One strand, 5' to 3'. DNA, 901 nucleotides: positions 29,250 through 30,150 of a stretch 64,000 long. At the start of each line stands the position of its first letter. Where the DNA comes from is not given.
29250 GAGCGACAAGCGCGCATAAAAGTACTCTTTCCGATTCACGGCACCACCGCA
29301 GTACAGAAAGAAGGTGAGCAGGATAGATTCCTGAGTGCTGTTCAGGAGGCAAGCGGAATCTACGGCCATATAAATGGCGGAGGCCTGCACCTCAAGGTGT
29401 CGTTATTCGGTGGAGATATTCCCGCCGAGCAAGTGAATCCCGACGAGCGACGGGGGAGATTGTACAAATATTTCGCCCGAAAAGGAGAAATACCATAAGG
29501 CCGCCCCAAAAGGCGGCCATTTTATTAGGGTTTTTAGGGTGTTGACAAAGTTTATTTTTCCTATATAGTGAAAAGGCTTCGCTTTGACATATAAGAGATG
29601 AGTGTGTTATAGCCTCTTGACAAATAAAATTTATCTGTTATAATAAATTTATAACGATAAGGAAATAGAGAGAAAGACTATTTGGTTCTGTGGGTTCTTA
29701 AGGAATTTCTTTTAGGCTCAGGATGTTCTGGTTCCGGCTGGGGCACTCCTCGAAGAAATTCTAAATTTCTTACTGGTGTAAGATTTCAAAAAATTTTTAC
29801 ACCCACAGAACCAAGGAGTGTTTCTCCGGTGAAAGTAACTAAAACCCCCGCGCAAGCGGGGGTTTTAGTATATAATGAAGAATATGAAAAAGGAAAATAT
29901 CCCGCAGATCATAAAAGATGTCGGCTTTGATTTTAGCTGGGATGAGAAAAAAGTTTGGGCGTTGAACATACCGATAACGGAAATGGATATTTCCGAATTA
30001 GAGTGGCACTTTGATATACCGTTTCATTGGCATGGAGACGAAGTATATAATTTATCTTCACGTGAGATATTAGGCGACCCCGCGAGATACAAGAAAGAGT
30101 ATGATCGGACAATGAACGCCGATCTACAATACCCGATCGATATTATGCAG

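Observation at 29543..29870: Candidate novel structured small RNA with consensus promoter and intrinsic terminator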

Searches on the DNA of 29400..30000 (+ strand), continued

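Call 59: search_rna_families(source=window, start=29648, end=29835, threshold=evalue, max_evalue=10, show_alignments=2)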
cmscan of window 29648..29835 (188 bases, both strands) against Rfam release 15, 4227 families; matches with E-value up to 10: 6.
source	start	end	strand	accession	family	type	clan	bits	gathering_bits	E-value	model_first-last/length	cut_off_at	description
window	29669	29827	+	RF04120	MIR5998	Gene; miRNA;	-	20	180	0.022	1-173/173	no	MIR5998 microRNA precursor family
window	29669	29827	-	RF04120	MIR5998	Gene; miRNA;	-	18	180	0.073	1-173/173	no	MIR5998 microRNA precursor family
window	29669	29827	+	RF03866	mir-1889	Gene; miRNA;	-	16.2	80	0.41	1-128/128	no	mir-1889 microRNA precursor family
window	29663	29718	+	RF00143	mir-6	Gene; miRNA;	CL00083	13.5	58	8.7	1-74/74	no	mir-6 microRNA precursor family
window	29652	29750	+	RF02158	NPPA-AS1_3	Gene; lncRNA;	-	9.8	55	5.6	1-108/108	no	NPPA antisense RNA 1 conserved region 3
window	29763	29835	+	RF02933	ARRPOF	Gene; sRNA;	-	8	127.2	8.8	1-75/256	3'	ARRPOF RNA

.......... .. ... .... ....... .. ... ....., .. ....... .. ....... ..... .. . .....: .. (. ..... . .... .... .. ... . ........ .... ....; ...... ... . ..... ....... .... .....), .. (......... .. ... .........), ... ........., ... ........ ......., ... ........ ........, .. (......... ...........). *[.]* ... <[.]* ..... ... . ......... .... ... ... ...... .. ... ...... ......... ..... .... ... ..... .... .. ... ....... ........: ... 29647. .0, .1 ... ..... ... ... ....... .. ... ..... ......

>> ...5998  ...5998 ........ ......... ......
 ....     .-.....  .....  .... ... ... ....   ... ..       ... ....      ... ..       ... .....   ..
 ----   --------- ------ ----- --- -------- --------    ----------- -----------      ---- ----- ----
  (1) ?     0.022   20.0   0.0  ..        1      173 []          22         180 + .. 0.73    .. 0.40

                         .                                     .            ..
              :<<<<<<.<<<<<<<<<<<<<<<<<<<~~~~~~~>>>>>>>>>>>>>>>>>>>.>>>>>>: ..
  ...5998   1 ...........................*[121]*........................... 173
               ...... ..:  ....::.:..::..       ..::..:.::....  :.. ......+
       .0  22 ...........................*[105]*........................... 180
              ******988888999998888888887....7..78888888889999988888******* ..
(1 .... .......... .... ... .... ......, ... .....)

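Call 62: search_with_rna_model(model_id=R1, source=L107, max_evalue=10, filters=off)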
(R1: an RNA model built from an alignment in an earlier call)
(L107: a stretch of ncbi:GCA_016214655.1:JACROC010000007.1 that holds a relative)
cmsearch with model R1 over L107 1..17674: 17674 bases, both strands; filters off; matches with E-value up to 10: 40.
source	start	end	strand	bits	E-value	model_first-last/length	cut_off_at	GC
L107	9698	9869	-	65.7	2e-17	1-161/161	no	0.39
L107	9699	9870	+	30.3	4.1e-07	1-161/161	no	0.4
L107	5998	6049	-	16.1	0.0057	1-161/161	no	0.46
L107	5999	6050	+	15.5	0.0083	1-161/161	no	0.44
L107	182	243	-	12.9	0.049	1-161/161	no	0.23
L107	183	244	+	10.3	0.28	1-161/161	no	0.23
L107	14786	14820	+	8.6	0.9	1-161/161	no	0.26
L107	17142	17174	+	8.4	1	1-161/161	no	0.18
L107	15284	15315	-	8.2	1.2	1-161/161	no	0.41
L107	14786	14818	-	8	1.3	1-161/161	no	0.27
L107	7277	7372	-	7.9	1.4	1-161/161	no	0.36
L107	690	776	+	7.6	1.7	1-161/161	no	0.28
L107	12444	12475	+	7.5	1.8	1-161/161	no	0.31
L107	2894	2949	-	7.3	2.1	1-161/161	no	0.29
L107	3565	3661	+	7.2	2.2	1-161/161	no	0.3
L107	15897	15936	-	6.8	2.9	1-161/161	no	0.4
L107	15286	15315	+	6.8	2.9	1-161/161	no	0.43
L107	689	775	-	6.5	3.5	1-161/161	no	0.29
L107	3336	3377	+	6.5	3.6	1-161/161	no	0.33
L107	3288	3315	+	6.5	3.7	1-161/161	no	0.29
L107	11730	11759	+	6.3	4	1-161/161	no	0.43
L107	5663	5727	+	6.3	4.2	1-161/161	no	0.4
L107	6260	6300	-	6.2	4.4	1-161/161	no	0.24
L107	2063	2126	-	6.1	4.8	1-161/161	no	0.3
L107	13292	13365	+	6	4.9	1-161/161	no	0.27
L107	11729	11758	-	6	5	1-161/161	no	0.4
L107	7160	7175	+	6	5.1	60-75/161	no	0.44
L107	12137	12197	-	6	5.2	1-161/161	no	0.23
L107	11018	11078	+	5.8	5.7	28-133/161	no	0.21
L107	14209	14265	+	5.8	5.9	1-161/161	no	0.37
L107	7480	7539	-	5.8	5.9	1-161/161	no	0.4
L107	11772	11817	+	5.7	6.1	1-161/161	no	0.3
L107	3172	3246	-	5.7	6.3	1-161/161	no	0.31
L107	12275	12391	-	5.6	6.7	1-161/161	no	0.32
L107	12510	12635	+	5.5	6.9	1-161/161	no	0.43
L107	3630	3663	-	5.5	7.1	1-161/161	no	0.15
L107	7197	7241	-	5.3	8.3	1-161/161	no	0.38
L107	8292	8415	+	5.2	8.6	1-161/161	no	0.37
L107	7330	7358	+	5.1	9.4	1-161/161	no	0.62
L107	16989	17097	+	5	9.9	1-161/161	no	0.4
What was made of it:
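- L107, which was not used to build the model, scores 65.7 against 30.3 bits (call 62).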

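Call 64: search_with_rna_model(model_id=R1, sources=[window, L088, L090, L091, L092, L093, L094, L096, L097, L099, L100, L101, L102, L107], max_evalue=1e-12, make_alignment=true)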
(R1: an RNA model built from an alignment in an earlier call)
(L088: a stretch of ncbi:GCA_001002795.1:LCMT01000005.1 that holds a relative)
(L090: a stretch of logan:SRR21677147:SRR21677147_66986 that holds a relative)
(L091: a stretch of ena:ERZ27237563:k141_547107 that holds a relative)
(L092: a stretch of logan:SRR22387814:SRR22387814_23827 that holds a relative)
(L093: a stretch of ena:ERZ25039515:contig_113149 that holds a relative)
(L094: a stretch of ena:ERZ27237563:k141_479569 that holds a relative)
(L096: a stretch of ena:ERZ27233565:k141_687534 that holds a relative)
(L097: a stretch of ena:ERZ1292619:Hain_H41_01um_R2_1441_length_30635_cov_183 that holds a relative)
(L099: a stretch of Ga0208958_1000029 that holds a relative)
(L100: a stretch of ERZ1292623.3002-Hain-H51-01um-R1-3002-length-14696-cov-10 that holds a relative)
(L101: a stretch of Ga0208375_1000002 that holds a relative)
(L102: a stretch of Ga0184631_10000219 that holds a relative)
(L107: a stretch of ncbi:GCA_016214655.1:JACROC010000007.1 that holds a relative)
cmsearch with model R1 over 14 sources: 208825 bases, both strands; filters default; matches with E-value up to 1e-12: 14.
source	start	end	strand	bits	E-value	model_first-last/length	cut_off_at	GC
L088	9123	9283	-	186.2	1.8e-51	1-161/161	no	0.42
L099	2076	2236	+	185.9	2.1e-51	1-161/161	no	0.4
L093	8731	8891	-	185.4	3.1e-51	1-161/161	no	0.42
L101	225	385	+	183.2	1.4e-50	1-161/161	no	0.42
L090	2427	2588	-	183.1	1.5e-50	1-161/161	no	0.41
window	29668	29829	+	182.2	2.7e-50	1-161/161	no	0.41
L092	7274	7434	-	181.9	3.3e-50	1-161/161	no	0.41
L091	6367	6528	-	179.8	1.3e-49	1-161/161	no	0.43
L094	5930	6092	-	172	2.5e-47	1-161/161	no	0.43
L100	89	247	+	152.3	1.4e-41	1-161/161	no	0.36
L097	8664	8822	-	146.7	5.7e-40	1-161/161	no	0.37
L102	8897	9056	-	134.6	2e-36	1-161/161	no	0.37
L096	8727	8882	-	132.7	7.1e-36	1-161/161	no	0.38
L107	9698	9869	-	65.7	2.4e-16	1-161/161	no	0.39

Alignment A7: 14 matches aligned to the model, 206 columns, each read 5' to 3' on its own strand. Consensus structure (alignment columns), stored with it:
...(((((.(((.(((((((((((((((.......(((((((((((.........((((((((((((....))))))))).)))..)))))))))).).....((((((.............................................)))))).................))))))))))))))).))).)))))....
